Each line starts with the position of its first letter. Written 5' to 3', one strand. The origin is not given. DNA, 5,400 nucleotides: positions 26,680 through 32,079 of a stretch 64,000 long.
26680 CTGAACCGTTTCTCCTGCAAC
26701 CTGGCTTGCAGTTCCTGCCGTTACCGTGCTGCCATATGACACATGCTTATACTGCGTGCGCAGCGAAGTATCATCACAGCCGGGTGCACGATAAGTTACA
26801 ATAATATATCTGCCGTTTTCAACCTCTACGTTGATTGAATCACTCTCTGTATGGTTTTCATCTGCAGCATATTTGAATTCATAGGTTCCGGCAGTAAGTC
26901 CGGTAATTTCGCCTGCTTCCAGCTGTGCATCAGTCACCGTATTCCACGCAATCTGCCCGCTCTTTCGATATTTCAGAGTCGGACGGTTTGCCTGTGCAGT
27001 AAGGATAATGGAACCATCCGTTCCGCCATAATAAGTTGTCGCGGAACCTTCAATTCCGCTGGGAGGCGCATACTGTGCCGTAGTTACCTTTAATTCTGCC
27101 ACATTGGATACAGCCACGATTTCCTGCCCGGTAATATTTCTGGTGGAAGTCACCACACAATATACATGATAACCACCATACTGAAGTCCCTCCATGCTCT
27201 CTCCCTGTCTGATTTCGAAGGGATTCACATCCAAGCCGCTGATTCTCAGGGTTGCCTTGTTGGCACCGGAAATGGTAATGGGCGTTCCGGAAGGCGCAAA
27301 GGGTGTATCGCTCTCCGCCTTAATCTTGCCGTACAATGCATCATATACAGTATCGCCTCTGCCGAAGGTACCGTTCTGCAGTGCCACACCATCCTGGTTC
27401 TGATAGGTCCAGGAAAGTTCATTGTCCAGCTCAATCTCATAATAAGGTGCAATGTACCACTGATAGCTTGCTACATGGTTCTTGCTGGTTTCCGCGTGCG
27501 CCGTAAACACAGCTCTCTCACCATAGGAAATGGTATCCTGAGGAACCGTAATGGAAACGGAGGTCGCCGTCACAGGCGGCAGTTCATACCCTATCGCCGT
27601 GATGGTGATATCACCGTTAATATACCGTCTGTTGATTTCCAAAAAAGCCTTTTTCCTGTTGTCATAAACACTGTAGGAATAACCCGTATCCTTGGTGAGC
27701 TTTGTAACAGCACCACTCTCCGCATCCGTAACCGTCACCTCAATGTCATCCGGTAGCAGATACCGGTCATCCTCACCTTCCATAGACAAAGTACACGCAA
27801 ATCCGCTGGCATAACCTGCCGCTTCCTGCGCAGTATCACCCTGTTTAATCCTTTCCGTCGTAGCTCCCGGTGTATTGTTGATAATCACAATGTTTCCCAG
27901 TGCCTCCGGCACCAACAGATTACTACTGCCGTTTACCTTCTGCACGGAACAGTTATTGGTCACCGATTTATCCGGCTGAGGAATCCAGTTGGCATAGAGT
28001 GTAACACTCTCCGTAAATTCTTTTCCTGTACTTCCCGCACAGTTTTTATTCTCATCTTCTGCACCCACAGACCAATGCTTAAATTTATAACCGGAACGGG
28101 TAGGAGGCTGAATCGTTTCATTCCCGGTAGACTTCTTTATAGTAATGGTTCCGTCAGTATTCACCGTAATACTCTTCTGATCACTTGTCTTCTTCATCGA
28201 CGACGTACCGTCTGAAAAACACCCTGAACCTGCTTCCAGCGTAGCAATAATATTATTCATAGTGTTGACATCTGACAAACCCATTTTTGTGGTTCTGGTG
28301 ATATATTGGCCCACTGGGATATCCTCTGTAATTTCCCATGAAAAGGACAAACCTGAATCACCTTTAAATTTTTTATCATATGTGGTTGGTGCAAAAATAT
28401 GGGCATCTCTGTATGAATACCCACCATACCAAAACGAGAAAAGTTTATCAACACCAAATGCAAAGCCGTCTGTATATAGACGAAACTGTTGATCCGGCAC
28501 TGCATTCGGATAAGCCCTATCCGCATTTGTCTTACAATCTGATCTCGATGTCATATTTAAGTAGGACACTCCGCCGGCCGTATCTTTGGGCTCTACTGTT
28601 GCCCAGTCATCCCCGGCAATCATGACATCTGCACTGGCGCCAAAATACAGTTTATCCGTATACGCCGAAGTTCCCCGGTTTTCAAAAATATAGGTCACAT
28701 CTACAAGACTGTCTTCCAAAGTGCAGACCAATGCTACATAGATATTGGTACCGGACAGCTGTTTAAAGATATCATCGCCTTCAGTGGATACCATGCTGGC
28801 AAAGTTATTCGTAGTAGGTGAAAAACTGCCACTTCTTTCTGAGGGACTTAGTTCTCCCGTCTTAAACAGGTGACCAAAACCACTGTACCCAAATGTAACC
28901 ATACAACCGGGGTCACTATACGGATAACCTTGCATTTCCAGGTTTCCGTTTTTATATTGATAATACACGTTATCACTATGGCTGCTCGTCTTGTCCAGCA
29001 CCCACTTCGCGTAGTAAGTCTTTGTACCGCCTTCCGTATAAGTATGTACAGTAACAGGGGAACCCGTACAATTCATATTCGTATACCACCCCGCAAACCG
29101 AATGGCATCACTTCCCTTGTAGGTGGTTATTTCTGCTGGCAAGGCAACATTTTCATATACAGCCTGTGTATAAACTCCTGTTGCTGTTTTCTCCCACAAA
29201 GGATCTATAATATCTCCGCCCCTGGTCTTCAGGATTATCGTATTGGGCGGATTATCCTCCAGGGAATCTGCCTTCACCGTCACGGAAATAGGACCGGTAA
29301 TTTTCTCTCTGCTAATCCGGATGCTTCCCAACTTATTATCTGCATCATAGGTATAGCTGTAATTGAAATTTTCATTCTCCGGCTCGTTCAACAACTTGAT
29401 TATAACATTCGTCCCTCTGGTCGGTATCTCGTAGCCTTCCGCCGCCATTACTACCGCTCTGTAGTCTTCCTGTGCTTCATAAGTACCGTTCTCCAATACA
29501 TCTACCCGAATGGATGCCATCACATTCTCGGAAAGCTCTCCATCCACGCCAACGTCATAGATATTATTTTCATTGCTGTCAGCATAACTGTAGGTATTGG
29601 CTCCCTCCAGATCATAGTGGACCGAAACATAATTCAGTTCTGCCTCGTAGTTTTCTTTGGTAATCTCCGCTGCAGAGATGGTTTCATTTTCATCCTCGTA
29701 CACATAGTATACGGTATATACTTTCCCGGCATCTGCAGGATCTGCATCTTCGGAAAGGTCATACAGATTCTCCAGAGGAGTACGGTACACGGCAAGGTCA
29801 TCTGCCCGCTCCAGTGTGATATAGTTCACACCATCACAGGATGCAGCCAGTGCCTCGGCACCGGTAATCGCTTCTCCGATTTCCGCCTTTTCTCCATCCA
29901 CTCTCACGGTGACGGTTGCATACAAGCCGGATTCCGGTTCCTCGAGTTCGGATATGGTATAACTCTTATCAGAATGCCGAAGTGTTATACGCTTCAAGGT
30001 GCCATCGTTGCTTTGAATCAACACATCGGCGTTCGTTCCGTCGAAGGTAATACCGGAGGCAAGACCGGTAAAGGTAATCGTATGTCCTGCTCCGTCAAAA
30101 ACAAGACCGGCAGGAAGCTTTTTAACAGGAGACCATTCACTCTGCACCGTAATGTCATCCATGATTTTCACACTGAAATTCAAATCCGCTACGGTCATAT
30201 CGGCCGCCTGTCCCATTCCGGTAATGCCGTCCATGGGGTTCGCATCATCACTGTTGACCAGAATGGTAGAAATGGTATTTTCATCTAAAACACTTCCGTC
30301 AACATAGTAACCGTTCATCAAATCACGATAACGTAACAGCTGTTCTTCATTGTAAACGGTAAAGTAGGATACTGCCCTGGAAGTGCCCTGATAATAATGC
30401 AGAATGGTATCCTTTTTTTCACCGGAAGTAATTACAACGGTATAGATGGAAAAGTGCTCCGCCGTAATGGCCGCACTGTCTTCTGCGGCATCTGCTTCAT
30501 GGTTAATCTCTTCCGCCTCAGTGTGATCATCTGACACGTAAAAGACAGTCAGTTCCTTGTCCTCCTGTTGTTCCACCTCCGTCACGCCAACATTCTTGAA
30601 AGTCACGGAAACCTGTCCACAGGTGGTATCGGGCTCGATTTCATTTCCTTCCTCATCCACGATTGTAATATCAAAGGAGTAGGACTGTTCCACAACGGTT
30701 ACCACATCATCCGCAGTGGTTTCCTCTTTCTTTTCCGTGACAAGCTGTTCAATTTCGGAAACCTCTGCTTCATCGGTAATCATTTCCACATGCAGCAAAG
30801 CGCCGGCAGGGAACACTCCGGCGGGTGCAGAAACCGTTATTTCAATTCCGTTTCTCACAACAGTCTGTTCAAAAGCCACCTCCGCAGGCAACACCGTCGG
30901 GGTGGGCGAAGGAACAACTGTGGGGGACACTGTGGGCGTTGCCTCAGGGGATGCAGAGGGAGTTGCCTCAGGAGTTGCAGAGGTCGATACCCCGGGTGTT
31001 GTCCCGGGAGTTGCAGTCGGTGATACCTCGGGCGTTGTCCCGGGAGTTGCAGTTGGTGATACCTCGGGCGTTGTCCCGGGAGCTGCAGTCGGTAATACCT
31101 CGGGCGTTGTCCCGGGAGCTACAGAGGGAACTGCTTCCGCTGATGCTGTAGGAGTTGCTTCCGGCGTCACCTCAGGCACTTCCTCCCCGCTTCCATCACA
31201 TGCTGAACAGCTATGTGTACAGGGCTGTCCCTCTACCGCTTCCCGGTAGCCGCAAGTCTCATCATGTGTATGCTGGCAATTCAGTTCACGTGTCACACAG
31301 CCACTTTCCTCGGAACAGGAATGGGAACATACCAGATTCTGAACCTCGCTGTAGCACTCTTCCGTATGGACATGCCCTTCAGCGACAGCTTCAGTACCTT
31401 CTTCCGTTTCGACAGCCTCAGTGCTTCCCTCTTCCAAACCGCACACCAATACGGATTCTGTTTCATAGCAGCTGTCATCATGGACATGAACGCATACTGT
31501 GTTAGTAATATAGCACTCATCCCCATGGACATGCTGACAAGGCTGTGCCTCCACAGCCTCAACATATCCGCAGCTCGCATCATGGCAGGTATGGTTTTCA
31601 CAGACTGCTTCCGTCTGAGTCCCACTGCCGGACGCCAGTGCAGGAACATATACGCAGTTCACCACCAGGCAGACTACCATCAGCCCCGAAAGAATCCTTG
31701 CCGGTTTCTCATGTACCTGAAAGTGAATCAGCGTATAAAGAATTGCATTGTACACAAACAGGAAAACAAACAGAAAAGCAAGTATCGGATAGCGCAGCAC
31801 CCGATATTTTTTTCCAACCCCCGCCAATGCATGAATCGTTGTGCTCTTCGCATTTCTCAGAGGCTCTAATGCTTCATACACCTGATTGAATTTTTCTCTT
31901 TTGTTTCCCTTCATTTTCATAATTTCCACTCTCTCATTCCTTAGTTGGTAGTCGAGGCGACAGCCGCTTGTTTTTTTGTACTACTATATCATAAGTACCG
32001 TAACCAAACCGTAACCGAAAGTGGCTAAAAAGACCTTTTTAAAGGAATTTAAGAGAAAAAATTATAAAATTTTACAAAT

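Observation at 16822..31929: A single 15.1-kb ORF encoding a 5,035-aa modular surface protein with no characterised counterpart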

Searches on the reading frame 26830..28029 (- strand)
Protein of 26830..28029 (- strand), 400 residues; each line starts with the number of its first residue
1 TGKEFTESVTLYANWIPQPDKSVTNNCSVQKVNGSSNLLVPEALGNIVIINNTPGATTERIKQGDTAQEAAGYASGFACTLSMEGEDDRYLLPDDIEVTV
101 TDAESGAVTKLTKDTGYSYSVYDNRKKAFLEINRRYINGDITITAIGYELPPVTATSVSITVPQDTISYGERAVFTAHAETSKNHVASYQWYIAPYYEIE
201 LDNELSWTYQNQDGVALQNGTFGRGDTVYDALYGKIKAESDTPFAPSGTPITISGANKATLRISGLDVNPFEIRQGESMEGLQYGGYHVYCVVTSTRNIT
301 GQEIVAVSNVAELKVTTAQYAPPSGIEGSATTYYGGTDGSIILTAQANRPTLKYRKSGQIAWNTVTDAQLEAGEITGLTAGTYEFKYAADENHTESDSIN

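Call 44: find_related_loci(query=A3, collection=genome_contigs, flank=10000)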
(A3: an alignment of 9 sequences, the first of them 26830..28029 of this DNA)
Query A3 (400 aa) in genome_contigs; peptide patterns used: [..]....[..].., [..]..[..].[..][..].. (x = any residue, [..] = any of these).
61 stretches matched a pattern; 5 encode a relative of the query (tblastn E <= 1e-3); 5 distinct loci.
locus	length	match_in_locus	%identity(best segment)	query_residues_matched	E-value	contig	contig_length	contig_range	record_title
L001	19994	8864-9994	72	2-396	0e+0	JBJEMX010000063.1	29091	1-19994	MAG: Lachnospiraceae bacterium isolate LOHA14_bin.033 NODE_663_length_29091_cov_8.649401, whole genome shotgun sequence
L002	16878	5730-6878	72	2-397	0e+0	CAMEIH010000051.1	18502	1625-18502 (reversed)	MAG: uncultured Clostridium sp. isolate SRR15057932_bin.32_metaWRAP_v1.3_MAG genome assembly, contig: ERZ10407399.1077,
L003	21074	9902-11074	65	3-396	1e-164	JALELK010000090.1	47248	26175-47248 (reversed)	MAG: Lachnospiraceae bacterium isolate SUG111 k141_10521455, whole genome shotgun sequence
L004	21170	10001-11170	59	11-396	7e-147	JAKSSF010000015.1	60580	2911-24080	MAG: Lachnospiraceae bacterium isolate Horse_feces274 MAG274_15, whole genome shotgun sequence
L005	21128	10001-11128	56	2-397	2e-136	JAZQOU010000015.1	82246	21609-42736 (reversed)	MAG: Lachnospiraceae bacterium isolate T1900045242_TH20190012.MAGScoT_cleanbin_000035 SGB_5546_k141_3504580, whole genom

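Call 49: search_protein_families(library=pfam, proteins=[L005:152-6607:+, L005:19169-20503:+, L003:4215-5975:+, L003:6032-6814:+, L003:2123-3610:+, L001:18076-19812:+, L001:3570-4451:+, L001:2703-3482:+, L004:4054-5019:+, L004:3131-4057:+], max_evalue=0.0001)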
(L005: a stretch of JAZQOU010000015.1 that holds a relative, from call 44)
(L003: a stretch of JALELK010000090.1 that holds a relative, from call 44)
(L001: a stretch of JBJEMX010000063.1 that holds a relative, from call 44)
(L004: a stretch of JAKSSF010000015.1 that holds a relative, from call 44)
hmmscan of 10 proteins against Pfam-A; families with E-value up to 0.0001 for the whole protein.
L005:152-6607:+ (2151 aa): 1 family
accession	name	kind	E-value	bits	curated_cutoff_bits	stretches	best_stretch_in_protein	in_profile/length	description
PF09479.16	Flg_new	-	4.6e-07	30.3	27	1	1724-1799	3-65/65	Listeria-Bacteroides repeat domain (List_Bact_rpt)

L005:19169-20503:+ (444 aa): 2 families
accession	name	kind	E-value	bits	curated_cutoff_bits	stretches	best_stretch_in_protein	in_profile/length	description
PF13347.12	MFS_2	-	1.4e-53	182.4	27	1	15-434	1-419/427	MFS/sugar transport protein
PF07690.21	MFS_1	-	4.3e-10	39.5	33.4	2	249-434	5-172/347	Major Facilitator Superfamily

L003:4215-5975:+ (586 aa): 2 families
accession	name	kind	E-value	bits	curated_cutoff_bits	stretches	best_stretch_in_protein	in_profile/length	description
PF06580.19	His_kinase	-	6.9e-19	68.3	25.2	1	397-476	2-81/81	Histidine kinase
PF02518.31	HATPase_c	-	3.3e-13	50.5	26.4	1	494-584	10-110/111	Histidine kinase-, DNA gyrase B-, and HSP90-like ATPase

L003:6032-6814:+ (260 aa): 1 family
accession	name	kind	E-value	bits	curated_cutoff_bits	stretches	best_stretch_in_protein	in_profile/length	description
PF00072.30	Response_reg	-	8e-24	84.4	30.2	1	3-112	1-110/111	Response regulator receiver domain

L003:2123-3610:+ (495 aa): 2 families
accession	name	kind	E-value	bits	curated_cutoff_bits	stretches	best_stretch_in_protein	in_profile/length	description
PF00425.24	Chorismate_bind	-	1.5e-89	300.4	27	1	227-479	3-257/257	chorismate binding enzyme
PF04715.19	Anth_synt_I_N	-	1.1e-30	107.1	23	1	29-176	1-140/140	Anthranilate synthase component I, N terminal region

L001:18076-19812:+ (578 aa): 2 families
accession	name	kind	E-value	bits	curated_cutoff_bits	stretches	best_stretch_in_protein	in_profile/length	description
PF00015.26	MCPsignal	-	2.6e-33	115.7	34.6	1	371-528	12-169/172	Methyl-accepting chemotaxis protein (MCP) signalling domain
PF17202.10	sCache_3_3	-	6.1e-25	88.1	28.8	1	89-191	5-104/107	Single cache domain 3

L001:3570-4451:+ (293 aa): 2 families
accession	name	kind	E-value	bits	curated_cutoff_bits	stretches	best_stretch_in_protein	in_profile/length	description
PF00892.27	EamA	-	6.2e-37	127.3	28.2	2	5-139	4-134/135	EamA-like transporter family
PF03151.22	TPT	-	4.7e-06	26.6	30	0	248-287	100-139/291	Triose-phosphate Transporter family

L001:2703-3482:+ (259 aa): 5 families
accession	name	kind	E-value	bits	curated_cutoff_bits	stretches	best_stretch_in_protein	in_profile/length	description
PF12746.13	GNAT_acetyltran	-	1.5e-27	97.2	26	1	114-251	103-239/243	GNAT acetyltransferase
PF00583.31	Acetyltransf_1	-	6.6e-11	43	20.7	1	158-246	21-116/116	Acetyltransferase (GNAT) family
PF13508.13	Acetyltransf_7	-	1.8e-06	28.7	27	1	168-247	4-83/84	Acetyltransferase (GNAT) domain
PF08445.16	FR47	-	8.1e-05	23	22.1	0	196-252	27-83/86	FR47-like protein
PF13673.13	Acetyltransf_10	-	9.2e-05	22.9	23.6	0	163-251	25-112/128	Acetyltransferase (GNAT) domain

L004:4054-5019:+ (321 aa): 2 families
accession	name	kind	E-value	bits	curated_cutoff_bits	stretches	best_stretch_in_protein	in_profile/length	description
PF08541.16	ACP_syn_III_C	-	3e-32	111.1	26.6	1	232-321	1-90/90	3-Oxoacyl-[acyl-carrier-protein (ACP)] synthase III C terminal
PF08545.16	ACP_syn_III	-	5.6e-30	103.5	24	1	109-187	1-80/80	3-Oxoacyl-[acyl-carrier-protein (ACP)] synthase III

L004:3131-4057:+ (308 aa): 2 families
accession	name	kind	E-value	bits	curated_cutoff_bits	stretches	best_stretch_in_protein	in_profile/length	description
PF03060.21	NMO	-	5.8e-36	125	28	1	92-306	136-327/331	Nitronate monooxygenase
PF00550.31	PP-binding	-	1.8e-14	54.2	20.8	1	10-77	1-67/67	Phosphopantetheine attachment site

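Call 61: search_solved_structures(query=A3, max_evalue=1)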
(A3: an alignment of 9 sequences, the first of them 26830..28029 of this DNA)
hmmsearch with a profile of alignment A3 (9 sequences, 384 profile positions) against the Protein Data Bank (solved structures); distinct sequences matched with E-value up to 1: 2.
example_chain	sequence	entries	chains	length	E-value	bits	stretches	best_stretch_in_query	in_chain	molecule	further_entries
8d30_A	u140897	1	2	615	0.27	13.2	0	203-279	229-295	Coatomer subunit beta'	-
5a1u_D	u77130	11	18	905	0.6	12.1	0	203-279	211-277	COATOMER SUBUNIT BETA' | COATOMER SUBUNIT BETA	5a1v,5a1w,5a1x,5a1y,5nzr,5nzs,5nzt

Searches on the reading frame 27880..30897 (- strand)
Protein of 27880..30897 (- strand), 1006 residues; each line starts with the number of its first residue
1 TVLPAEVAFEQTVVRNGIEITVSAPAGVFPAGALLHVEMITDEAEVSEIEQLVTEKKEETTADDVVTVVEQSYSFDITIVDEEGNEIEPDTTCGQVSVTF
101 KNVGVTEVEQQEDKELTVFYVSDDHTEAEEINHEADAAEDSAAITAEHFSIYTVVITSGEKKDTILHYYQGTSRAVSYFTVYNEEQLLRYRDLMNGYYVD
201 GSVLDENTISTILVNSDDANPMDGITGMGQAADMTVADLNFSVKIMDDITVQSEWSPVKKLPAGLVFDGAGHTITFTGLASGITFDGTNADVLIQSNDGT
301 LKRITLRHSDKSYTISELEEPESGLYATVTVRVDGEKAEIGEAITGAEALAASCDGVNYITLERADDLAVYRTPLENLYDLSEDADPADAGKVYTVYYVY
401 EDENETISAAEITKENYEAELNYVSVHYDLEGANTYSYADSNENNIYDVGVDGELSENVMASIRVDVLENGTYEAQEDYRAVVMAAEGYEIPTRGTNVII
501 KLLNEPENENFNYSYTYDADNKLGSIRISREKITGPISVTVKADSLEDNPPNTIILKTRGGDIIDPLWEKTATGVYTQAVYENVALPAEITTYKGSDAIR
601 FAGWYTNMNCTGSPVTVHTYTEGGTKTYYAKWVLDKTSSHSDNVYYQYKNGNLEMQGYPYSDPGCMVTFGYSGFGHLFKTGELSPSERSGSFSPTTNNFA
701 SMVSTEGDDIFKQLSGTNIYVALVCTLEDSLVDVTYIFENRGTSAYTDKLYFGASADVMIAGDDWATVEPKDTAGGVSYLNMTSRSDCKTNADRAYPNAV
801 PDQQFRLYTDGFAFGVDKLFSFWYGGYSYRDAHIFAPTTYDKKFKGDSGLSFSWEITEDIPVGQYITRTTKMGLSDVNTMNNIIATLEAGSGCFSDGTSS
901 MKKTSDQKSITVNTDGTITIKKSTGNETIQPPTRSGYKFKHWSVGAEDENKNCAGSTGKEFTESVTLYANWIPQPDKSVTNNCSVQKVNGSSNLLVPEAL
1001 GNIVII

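Call 15: find_homologous_proteins(query=window:27880-30897:-, max_evalue=0.00001)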
Query window:27880-30897:- (1006 aa): 12 proteins with E <= 0.00001 among 8000 candidates.
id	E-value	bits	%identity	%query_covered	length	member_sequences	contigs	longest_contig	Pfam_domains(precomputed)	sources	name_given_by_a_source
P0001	0.0e+0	1321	64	100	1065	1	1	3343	-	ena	-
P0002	0.0e+0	1121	57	100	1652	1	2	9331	PF09479.17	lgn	-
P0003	3.3e-216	739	57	68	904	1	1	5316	-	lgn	-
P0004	1.1e-120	423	60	35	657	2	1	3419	-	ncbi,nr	ncbi:MAG: hypothetical protein PUD77_08040, partial [Clostridiales bacterium]|nr:hypothetical protei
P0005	2.4e-15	74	36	15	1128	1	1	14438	PF05737.19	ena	-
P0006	2.4e-14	71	28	20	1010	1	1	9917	PF19127.7,PF13306.13,PF01473.27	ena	-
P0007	1.1e-13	69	28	20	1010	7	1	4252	PF19127.7,PF13306.13,PF01473.27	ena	-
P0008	6.2e-12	63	32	15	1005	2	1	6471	PF19127.7,PF13306.13,PF01473.27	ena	-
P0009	2.7e-11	61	37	15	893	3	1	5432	PF18889.7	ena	-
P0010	4.6e-11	60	37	15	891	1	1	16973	PF18889.7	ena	-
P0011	1.0e-8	52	34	15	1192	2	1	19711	-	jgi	-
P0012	4.5e-8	50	37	15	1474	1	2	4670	PF18657.7,PF18676.7,PF02368.25,PF00041.28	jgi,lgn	jgi:hypothetical protein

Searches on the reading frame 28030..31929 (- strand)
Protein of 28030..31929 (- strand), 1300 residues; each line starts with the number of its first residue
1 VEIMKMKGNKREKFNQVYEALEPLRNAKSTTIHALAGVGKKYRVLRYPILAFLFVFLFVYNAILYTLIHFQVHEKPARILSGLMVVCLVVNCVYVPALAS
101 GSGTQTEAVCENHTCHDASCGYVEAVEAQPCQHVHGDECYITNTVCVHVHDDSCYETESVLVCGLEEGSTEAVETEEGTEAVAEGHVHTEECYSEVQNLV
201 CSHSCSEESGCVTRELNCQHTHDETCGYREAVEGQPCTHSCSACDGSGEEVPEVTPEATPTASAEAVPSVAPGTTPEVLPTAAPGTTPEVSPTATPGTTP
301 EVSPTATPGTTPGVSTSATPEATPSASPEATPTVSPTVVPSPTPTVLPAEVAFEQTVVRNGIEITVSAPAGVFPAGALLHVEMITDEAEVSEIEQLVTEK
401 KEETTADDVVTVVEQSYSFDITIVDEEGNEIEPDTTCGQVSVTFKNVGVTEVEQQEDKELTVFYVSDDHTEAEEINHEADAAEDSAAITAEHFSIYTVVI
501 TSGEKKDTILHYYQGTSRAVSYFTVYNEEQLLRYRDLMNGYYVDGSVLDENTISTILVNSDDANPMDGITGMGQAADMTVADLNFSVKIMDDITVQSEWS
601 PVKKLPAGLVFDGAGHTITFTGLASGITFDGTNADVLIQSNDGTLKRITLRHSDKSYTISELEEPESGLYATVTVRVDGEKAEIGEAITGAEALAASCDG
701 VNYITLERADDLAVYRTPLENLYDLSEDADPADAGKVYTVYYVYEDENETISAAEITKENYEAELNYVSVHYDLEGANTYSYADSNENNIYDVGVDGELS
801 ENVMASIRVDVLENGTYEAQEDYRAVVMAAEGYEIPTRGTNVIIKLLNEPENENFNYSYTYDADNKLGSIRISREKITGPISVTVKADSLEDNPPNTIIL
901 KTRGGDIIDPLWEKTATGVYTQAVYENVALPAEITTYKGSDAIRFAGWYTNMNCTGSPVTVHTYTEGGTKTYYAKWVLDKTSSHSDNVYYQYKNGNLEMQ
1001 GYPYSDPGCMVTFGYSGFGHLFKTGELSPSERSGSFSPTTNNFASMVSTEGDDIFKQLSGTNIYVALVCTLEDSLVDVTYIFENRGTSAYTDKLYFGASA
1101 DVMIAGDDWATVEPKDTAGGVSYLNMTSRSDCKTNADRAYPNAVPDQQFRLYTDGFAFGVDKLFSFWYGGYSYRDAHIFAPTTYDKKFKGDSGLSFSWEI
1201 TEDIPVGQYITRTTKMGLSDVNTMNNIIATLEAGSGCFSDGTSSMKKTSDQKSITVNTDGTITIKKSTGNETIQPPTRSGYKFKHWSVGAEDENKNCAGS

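Call 5: search_protein_families(library=pfam, proteins=[window:28030-31929:-], max_evalue=0.01)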
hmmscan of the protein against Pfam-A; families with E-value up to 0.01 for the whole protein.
window:28030-31929:- (1300 aa): 1 family
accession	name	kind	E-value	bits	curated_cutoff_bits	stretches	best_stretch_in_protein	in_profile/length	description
PF09479.16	Flg_new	-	0.00013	22.5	27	0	943-975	33-65/65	Listeria-Bacteroides repeat domain (List_Bact_rpt)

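Call 6: search_protein_families(library=ncbifam, proteins=[window:28030-31929:-], max_evalue=0.01)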
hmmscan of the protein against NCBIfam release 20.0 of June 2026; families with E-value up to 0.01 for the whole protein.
window:28030-31929:- (1300 aa): 1 family
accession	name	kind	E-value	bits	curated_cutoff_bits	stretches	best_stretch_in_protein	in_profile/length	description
TIGR02543.1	List_Bact_rpt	repeat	0.00061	20.1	20.95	0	945-976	8-40/44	TIGR02543 family repeat protein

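Call 11: search_solved_structures(query=window:28030-31929:-, max_evalue=0.01)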
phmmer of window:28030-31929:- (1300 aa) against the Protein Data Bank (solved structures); distinct sequences matched with E-value up to 0.01: 7.
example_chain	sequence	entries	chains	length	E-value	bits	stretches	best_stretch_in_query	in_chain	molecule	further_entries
8ek1_P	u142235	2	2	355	1.1e-17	66.6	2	252-344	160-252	Circumsporozoite protein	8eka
7v05_X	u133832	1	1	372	1.4e-17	66.2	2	256-346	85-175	Circumsporozoite protein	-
9ygf_G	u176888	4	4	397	1.6e-17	66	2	252-344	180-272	Circumsporozoite protein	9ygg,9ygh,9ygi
6mb3_E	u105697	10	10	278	2.8e-10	42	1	256-344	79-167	Plasmodium falciparum recombinant shortened CSP | circumsporozoite protein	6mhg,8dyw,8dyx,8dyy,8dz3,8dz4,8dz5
8eh5_G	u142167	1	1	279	2.8e-10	42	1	256-344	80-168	Circumsporozoite protein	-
9cca_G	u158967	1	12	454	0.0007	20.8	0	304-340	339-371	Circumsporozoite protein,Pyridoxal 5'-phosphate synthase subunit PDX2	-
9cca_A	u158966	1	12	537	0.0056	17.8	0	306-341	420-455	Circumsporozoite protein,Pyridoxal 5'-phosphate synthase subunit Pdx1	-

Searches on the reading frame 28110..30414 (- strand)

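Call 52: search_protein_families(library=pfam, proteins=[window:28110-30414:-], max_evalue=10)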
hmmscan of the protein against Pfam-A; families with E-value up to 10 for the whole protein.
window:28110-30414:- (768 aa): 1 family
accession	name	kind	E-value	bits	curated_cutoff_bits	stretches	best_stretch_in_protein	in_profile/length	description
PF09479.16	Flg_new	-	0.015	15.8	27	1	438-470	33-65/65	Listeria-Bacteroides repeat domain (List_Bact_rpt)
